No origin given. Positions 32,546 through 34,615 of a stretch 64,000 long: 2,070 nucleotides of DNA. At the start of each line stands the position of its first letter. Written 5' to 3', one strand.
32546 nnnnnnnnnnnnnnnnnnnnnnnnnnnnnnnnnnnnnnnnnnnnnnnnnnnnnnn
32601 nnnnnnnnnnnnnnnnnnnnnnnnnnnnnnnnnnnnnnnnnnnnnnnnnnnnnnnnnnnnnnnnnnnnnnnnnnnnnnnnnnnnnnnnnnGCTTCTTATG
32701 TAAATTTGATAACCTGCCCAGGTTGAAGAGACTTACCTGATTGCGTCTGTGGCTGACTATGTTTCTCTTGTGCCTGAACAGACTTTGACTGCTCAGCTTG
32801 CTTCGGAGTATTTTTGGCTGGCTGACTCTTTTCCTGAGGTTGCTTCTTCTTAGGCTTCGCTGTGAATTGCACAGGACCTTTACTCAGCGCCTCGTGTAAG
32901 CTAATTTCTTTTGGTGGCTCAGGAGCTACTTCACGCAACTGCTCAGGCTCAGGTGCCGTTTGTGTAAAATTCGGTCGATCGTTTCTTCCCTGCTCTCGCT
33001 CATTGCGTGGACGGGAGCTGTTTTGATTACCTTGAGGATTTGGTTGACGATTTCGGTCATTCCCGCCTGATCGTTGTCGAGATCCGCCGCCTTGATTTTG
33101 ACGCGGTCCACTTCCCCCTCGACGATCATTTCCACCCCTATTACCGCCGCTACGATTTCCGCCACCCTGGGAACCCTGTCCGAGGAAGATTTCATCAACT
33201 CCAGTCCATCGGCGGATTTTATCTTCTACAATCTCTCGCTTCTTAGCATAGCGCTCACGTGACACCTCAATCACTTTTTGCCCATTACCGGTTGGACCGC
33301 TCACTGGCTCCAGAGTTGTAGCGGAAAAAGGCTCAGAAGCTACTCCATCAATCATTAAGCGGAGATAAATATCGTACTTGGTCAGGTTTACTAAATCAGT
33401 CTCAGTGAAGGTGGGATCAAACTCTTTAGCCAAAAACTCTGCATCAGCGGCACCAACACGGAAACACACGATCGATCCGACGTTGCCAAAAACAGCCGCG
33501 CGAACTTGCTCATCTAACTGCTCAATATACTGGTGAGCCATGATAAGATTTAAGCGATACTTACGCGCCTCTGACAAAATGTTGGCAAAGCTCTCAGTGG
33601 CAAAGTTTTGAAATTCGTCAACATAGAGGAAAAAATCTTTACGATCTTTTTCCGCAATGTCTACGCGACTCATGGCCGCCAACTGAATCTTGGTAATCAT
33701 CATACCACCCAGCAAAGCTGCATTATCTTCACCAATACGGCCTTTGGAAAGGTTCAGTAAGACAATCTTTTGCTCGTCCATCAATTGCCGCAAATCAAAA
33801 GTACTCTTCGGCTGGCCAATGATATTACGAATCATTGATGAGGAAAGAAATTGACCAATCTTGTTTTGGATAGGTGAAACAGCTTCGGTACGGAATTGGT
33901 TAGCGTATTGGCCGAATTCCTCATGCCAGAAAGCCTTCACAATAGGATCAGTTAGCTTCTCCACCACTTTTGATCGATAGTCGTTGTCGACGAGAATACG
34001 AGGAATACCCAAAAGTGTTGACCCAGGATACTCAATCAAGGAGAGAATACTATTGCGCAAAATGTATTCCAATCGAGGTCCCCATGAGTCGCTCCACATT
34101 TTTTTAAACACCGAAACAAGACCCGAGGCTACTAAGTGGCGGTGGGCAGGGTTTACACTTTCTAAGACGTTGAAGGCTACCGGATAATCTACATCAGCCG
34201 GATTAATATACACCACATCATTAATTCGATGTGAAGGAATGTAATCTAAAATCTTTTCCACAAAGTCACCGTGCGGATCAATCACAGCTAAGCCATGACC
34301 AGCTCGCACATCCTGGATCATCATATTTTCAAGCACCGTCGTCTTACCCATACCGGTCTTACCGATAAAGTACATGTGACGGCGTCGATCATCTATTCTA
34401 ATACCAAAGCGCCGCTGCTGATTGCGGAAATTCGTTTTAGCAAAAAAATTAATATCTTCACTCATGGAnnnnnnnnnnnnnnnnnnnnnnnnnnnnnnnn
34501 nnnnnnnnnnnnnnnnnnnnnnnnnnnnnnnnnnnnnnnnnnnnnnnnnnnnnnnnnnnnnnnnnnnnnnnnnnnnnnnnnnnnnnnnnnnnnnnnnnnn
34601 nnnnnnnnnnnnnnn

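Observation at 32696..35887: VirD4/TraG-like coupling ATPase paired with a 472-aa membrane protein, without other conjugation genes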

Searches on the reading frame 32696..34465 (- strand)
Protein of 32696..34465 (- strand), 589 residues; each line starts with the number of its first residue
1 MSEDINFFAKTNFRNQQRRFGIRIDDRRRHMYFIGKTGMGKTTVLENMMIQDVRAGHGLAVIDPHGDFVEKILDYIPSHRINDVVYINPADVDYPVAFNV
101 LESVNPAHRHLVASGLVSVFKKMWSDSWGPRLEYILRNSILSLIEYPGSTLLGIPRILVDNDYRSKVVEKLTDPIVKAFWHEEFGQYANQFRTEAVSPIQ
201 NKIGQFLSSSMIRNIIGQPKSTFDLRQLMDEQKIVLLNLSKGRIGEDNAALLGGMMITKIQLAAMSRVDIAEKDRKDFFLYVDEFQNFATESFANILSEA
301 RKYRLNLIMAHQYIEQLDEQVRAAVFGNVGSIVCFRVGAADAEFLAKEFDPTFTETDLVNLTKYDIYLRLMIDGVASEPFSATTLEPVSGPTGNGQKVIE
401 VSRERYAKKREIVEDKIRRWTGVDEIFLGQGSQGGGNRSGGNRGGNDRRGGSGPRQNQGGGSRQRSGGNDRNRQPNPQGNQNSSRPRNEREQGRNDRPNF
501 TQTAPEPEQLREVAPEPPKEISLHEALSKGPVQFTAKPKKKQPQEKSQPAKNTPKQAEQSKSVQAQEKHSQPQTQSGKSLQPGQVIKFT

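Call 6: search_protein_families(library=pfam, proteins=[window:32696-34465:-], max_evalue=0.01)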
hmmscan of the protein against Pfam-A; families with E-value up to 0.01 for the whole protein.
window:32696-34465:- (589 aa): 7 families
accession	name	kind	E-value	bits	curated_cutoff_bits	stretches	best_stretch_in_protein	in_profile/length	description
PF10412.15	TrwB_AAD_bind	-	6.7e-13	48.7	20.5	1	25-336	12-309/387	Type IV secretion-system coupling protein DNA-binding domain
PF02534.20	T4SS-DNA_transf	-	1.3e-06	28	20.1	1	204-320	234-347/468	Type IV secretory system Conjugative DNA transfer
PF01935.23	DUF87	-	1.5e-06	28.9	23.2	1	22-242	16-204/220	Helicase HerA, central domain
PF12696.13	TraG-D_C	-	5.6e-05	23.5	22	1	280-342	4-69/126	TraM recognition site of TraD and TraG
PF13401.12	AAA_22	-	0.00019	22.2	27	0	27-57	4-34/130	AAA domain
PF04665.18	Pox_A32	-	0.0048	16.8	22.8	0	258-358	80-178/242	Poxvirus A32 protein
PF25199.1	nSTAND_NTPase5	-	0.0091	16.3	34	0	27-109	40-124/145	Novel STAND NTPase 5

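Call 7: search_protein_families(library=ncbifam, proteins=[window:32696-34465:-], max_evalue=0.01)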
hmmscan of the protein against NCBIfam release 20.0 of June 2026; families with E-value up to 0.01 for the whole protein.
window:32696-34465:- (589 aa): 10 families
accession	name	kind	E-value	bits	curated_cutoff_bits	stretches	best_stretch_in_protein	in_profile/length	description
TIGR03743.1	SXT_TraD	subfamily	2.1e-12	46.3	366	1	22-67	169-214/636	conjugative transfer system coupling protein TraD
NF045973.1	conju_CD1115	equivalog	8.1e-10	38.1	250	2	23-110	19-104/442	VirD4-like conjugal transfer protein, CD1115 family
NF053655.1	CedD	equivalog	4.4e-08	32.2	600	1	14-91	207-283/527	DNA-translocating ATPase CedD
TIGR03754.1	conj_TOL_TraD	equivalog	3.7e-07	29.1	647.55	1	19-67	171-219/643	type IV conjugative transfer system coupling protein TraD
NF041447.1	TrbC_conju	equivalog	1.5e-06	27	800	1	13-64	114-165/685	F-type conjugative transfer protein TrbC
NF045975.1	VirB4_plasma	equivalog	0.00025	18.9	590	1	31-69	518-556/894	Mbov_0397 family ICE element conjugal transfer ATPase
TIGR00929.1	VirB4_CagE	subfamily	0.0006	18.2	643.1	0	274-362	632-725/792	VirB4 family type IV secretion/conjugal transfer ATPase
TIGR02759.1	TraD_Ftype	equivalog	0.0034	16.2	521.35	0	28-74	176-222/566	type IV conjugative transfer system coupling protein TraD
NF041326.1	Bacteroid_MobC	subfamily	0.0076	14.7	900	0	270-349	450-533/655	conjugal transfer protein MobC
NF039170.1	SdrH_fam_CTERM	subfamily_domain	0.0095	16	50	0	282-333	39-94/163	SdrH family protein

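Call 17: find_homologous_proteins(query=window:32696-34465:-)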
Query window:32696-34465:- (589 aa): 8000 proteins with E <= 0.001 among 8000 candidates; the best 120 are listed.
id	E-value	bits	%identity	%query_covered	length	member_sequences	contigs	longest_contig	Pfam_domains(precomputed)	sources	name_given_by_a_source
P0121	0.0e+0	1333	100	100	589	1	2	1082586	PF10412.16,PF01935.24,PF02534.21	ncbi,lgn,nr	ncbi:MAG: type IV secretion system DNA-binding domain-containing protein [Candidatus Nomurabacteria 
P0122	1.7e-254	864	74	94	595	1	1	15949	PF10412.16,PF12696.14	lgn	-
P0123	2.1e-252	857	73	90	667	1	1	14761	PF10412.16,PF01935.24,PF12696.14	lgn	-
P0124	2.2e-248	843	82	77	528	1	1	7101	PF10412.16,PF01935.24,PF12696.14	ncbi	-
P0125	8.0e-248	842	86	72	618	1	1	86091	PF10412.16,PF01935.24,PF12696.14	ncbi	-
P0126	8.4e-247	838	74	84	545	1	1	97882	PF10412.16,PF12696.14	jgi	jgi:hypothetical protein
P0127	4.2e-246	836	63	99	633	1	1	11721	PF10412.16,PF01935.24,PF12696.14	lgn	-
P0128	4.4e-246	836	70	94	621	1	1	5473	PF10412.16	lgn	-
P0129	1.3e-245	834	80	76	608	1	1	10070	PF10412.16,PF01935.24,PF12696.14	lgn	-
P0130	1.2e-242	824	83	74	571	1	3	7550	PF10412.16,PF01935.24,PF12696.14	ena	-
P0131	2.6e-241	820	81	75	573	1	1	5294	PF10412.16,PF01935.24,PF12696.14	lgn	-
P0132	1.9e-240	817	83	78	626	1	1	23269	PF10412.16,PF02534.21,PF12696.14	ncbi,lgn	-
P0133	3.4e-240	816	83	73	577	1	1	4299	PF10412.16,PF01935.24,PF12696.14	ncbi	ncbi:MAG: type IV secretion system DNA-binding domain-containing protein [bacterium]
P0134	3.8e-240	816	81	75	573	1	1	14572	PF10412.16,PF01935.24,PF12696.14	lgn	-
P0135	5.2e-240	816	81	75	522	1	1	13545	PF10412.16,PF01935.24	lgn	-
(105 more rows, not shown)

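Call 24: search_solved_structures(query=window:32696-34465:-, max_evalue=0.01, show_alignments=2)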
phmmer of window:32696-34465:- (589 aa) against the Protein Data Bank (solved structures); distinct sequences matched with E-value up to 0.01: 2.
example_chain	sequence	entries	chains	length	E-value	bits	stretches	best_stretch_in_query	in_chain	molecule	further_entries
1gl6_A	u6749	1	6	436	7.6e-05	24.5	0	25-72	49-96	ATPASE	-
1e9r_A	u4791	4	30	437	7.7e-05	24.5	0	25-72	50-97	CONJUGAL TRANSFER PROTEIN TRWB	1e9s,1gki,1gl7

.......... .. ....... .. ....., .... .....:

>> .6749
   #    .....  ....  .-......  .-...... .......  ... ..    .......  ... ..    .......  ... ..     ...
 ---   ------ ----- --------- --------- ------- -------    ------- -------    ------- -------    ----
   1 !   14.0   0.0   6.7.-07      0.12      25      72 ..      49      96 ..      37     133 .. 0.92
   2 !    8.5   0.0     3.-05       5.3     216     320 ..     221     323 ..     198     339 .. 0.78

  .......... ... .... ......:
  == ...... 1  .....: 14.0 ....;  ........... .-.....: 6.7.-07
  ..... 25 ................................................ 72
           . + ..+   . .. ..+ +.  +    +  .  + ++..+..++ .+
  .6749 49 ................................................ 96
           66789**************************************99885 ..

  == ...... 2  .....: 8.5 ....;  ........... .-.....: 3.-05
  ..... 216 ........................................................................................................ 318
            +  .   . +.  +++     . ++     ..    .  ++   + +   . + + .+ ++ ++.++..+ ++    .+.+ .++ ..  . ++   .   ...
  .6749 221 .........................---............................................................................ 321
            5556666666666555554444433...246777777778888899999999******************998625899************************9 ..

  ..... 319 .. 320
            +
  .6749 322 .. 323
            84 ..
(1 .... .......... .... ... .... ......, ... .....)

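Call 54: predict_structure(alignment_id=A2)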
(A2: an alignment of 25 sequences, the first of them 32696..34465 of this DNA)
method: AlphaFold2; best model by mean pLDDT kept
length: 589 residues; sequences in the alignment: 25
mean_pLDDT: 63.7   pTM: 0.59
mean pLDDT of the five models: 63.7, 61.9, 56.9, 52.7, 43.4
residues with pLDDT >= 90: 98; 70-90: 179; 50-70: 75; < 50: 237
segments of 3 or more residues with pLDDT < 50: 289-293, 295-297, 303-308, 310-382, 428-454, 456-474, 476-517, 533-578, 580-582, 587-589
pLDDT, mean of each block of 10 residues (from residue 1): 62 65 60 57 77 88 85 92 93 90 80 80 75 90 91 89 93 92 82 79 84 89 91 92 78 84 79 81 60 48 48 38 26 33 39 36 37 36 60 91 92 87 55 40 36 43 39 39 38 37 38 46 64 44 40 40 36 44 48
secondary structure, 60 per line:
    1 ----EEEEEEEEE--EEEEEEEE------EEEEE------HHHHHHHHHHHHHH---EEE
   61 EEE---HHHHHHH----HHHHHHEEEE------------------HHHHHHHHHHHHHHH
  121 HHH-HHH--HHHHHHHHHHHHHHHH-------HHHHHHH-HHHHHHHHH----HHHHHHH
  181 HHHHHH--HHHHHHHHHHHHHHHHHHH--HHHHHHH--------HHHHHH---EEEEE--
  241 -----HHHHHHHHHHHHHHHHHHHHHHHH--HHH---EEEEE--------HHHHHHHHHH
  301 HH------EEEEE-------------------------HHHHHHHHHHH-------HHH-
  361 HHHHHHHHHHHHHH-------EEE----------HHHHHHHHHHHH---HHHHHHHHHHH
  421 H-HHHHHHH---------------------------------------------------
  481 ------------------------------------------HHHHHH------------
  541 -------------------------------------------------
elements in order: E5-13 E16-23 E30-34 H41-54 E58-63 H67-73 H78-83 E84-87 H106-123 H130-145 H153-159 H161-169 H174-186 H189-207 H210-216 H225-230 E234-238 H246-269 E278-282 H291-302 E309-313 H339-349 H361-374 E382-384 H395-406 H410-421 H423-429 H523-528

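Call 56: search_protein_families(library=pfam, alignment_id=A2, max_evalue=0.001)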
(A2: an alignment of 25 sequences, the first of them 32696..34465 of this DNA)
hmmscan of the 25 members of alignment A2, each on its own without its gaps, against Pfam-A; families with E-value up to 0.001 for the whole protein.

A. member 1, window:32696-34465:- (589 aa): 5 families
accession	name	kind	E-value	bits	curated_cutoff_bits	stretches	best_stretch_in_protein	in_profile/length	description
PF10412.15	TrwB_AAD_bind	-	6.7e-13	48.7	20.5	1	25-336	12-309/387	Type IV secretion-system coupling protein DNA-binding domain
PF02534.20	T4SS-DNA_transf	-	1.3e-06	28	20.1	1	204-320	234-347/468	Type IV secretory system Conjugative DNA transfer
PF01935.23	DUF87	-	1.5e-06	28.9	23.2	1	22-242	16-204/220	Helicase HerA, central domain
PF12696.13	TraG-D_C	-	5.6e-05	23.5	22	1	280-342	4-69/126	TraM recognition site of TraD and TraG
PF13401.12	AAA_22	-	0.00019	22.2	27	0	27-57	4-34/130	AAA domain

B. families by the number of members that match (of 25 scanned): 8 families
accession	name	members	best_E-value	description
PF10412.15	TrwB_AAD_bind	25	3.4e-14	Type IV secretion-system coupling protein DNA-binding domain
PF01935.23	DUF87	25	8.1e-09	Helicase HerA, central domain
PF12696.13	TraG-D_C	25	1.2e-06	TraM recognition site of TraD and TraG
PF13401.12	AAA_22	18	2.2e-05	AAA domain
PF02534.20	T4SS-DNA_transf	17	1.4e-09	Type IV secretory system Conjugative DNA transfer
PF25199.1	nSTAND_NTPase5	8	4.9e-06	Novel STAND NTPase 5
PF23477.1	zf_Tbcl_2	1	1.8e-12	Probable treble clef zinc finger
PF13191.12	AAA_16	1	0.00058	AAA ATPase domain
